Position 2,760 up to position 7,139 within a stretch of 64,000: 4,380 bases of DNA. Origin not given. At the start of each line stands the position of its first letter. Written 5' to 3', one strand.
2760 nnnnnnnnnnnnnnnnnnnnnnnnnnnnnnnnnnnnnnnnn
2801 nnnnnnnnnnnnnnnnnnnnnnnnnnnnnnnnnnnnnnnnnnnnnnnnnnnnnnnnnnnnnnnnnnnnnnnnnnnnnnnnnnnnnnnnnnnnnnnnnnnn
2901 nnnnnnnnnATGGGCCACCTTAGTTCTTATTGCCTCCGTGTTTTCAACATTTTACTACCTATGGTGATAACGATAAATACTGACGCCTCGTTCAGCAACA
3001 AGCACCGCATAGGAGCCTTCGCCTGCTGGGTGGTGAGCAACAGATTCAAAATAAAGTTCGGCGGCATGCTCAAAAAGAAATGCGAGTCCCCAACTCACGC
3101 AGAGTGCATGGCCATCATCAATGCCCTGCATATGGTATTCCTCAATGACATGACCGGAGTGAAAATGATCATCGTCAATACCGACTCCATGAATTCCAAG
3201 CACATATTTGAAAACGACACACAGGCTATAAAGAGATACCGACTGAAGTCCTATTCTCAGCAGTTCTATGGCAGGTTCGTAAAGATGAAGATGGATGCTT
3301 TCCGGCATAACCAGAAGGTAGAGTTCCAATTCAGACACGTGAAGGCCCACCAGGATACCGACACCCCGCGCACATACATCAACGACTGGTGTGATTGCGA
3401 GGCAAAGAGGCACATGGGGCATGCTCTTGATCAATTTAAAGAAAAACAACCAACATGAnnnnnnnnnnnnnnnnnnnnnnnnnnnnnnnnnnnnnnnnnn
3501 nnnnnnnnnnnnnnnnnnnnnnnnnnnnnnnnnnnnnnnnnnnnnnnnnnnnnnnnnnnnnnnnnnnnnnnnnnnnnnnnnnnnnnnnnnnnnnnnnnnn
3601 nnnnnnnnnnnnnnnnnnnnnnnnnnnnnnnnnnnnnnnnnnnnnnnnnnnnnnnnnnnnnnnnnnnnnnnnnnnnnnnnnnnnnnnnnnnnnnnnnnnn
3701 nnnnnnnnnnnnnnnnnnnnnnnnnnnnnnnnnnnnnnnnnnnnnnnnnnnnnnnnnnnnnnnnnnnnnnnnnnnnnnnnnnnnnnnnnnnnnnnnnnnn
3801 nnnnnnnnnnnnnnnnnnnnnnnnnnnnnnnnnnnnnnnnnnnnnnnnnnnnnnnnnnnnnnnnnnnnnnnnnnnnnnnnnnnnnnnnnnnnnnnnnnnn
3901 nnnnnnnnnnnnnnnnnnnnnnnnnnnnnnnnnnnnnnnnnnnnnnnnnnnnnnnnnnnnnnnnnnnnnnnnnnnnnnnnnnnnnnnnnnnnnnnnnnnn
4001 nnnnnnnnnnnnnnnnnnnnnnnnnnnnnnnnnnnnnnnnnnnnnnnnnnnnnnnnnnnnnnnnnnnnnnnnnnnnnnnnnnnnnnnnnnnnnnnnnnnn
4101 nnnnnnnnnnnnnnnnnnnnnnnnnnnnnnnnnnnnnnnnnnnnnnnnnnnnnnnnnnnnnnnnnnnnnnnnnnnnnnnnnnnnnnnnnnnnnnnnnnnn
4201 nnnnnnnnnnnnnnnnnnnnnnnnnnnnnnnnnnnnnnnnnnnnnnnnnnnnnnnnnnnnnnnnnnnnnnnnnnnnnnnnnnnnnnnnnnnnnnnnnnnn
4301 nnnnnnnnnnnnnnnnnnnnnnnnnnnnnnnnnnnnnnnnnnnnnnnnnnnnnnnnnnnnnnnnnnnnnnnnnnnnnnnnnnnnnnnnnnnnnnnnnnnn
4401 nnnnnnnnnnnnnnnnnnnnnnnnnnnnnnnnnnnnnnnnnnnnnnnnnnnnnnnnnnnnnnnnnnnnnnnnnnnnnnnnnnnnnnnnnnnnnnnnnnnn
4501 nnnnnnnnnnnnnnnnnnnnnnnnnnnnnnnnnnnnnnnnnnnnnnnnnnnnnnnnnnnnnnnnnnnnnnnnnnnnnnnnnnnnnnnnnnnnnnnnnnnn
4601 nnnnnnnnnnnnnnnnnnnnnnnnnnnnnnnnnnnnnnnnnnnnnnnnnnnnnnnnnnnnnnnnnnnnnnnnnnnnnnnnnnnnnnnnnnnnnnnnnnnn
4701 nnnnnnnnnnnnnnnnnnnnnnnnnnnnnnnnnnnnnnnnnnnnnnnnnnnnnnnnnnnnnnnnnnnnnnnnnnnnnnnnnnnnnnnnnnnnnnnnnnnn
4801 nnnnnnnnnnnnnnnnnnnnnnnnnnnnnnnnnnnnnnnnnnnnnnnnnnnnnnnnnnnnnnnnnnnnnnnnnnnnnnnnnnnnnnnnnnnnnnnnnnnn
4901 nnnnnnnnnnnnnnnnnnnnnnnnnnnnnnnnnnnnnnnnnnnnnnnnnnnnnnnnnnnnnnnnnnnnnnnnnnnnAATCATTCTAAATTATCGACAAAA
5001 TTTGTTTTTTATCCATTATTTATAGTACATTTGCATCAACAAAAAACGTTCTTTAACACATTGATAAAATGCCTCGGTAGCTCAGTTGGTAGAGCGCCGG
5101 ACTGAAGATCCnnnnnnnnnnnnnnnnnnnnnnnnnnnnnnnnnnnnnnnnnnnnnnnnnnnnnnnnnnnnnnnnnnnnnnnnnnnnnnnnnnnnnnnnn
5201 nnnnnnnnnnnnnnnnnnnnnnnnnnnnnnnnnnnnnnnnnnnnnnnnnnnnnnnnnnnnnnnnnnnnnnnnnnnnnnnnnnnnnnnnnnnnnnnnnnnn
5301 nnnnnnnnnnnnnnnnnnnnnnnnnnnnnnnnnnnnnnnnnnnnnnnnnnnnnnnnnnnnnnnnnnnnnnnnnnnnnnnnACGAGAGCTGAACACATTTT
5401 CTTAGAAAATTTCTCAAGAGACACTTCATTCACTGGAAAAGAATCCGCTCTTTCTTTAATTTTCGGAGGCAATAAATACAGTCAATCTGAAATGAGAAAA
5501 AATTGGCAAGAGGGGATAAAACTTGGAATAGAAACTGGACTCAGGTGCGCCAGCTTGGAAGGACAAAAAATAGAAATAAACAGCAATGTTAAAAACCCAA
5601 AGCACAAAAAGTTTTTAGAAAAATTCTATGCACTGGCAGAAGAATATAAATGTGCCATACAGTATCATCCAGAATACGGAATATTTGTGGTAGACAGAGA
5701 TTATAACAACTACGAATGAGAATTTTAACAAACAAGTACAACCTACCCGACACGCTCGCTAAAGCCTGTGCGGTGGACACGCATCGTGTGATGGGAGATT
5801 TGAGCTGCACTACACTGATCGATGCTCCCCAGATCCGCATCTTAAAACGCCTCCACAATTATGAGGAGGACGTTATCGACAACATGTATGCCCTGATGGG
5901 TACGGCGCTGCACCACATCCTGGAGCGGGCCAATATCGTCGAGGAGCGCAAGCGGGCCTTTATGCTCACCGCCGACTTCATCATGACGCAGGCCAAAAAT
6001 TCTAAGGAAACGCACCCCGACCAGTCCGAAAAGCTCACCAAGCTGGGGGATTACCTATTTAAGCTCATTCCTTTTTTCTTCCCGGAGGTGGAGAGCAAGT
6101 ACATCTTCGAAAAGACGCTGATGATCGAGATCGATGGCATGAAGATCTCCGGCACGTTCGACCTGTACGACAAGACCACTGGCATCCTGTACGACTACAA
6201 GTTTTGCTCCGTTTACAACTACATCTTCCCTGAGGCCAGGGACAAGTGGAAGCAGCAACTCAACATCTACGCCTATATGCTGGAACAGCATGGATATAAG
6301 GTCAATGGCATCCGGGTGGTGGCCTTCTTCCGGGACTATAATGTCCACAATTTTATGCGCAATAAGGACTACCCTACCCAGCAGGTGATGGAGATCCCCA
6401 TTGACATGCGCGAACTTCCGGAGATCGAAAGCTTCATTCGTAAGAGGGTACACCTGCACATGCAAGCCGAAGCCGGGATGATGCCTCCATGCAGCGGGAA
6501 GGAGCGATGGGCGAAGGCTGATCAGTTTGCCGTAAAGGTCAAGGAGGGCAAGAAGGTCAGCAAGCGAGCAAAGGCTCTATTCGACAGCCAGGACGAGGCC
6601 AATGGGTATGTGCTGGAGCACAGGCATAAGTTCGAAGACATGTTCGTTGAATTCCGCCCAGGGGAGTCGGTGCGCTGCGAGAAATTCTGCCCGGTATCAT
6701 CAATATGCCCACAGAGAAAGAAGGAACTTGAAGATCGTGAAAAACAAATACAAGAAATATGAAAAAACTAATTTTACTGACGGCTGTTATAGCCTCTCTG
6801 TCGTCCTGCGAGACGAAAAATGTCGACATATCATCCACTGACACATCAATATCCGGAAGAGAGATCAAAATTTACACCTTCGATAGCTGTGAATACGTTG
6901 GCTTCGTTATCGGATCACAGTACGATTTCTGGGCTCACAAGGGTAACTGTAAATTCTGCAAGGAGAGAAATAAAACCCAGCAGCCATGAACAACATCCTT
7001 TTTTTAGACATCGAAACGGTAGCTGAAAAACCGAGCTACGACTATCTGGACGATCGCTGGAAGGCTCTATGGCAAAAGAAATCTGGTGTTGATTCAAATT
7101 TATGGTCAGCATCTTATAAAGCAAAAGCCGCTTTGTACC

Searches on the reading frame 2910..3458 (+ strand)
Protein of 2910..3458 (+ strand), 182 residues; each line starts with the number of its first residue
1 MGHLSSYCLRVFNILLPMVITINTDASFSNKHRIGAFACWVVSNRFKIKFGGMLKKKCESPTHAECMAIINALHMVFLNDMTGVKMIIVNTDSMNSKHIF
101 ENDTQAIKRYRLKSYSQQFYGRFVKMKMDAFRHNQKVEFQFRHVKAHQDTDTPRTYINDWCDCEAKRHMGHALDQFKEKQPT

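Call 98: search_protein_families(library=pfam, proteins=[window:2910-3458:+], max_evalue=0.01)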
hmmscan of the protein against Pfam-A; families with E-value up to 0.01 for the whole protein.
window:2910-3458:+ (182 aa): 3 families
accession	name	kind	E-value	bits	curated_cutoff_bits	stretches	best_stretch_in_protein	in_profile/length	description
PF00075.30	RNase_H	-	1.3e-10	42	25.8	1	20-167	4-138/141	RNase H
PF13456.12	RVT_3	-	1.8e-06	28.3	21.6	1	23-110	1-84/123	Reverse transcriptase-like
PF00383.29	dCMP_cyt_deam_1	-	0.0049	17.2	25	1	31-83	20-73/102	Cytidine and deoxycytidylate deaminase zinc-binding region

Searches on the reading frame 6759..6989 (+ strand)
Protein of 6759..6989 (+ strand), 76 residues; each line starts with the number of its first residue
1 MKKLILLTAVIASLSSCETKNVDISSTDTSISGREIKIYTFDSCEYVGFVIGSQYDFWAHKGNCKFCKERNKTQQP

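Call 98: search_protein_families(library=pfam, proteins=[window:6759-6989:+], max_evalue=0.01)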
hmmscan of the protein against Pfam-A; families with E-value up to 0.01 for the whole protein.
window:6759-6989:+ (76 aa): 1 family
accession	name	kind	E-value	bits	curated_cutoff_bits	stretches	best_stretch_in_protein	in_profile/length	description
PF16475.10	DUF5052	-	0.0071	16.4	29.4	1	3-43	5-45/199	Domain of unknown function (DUF5052)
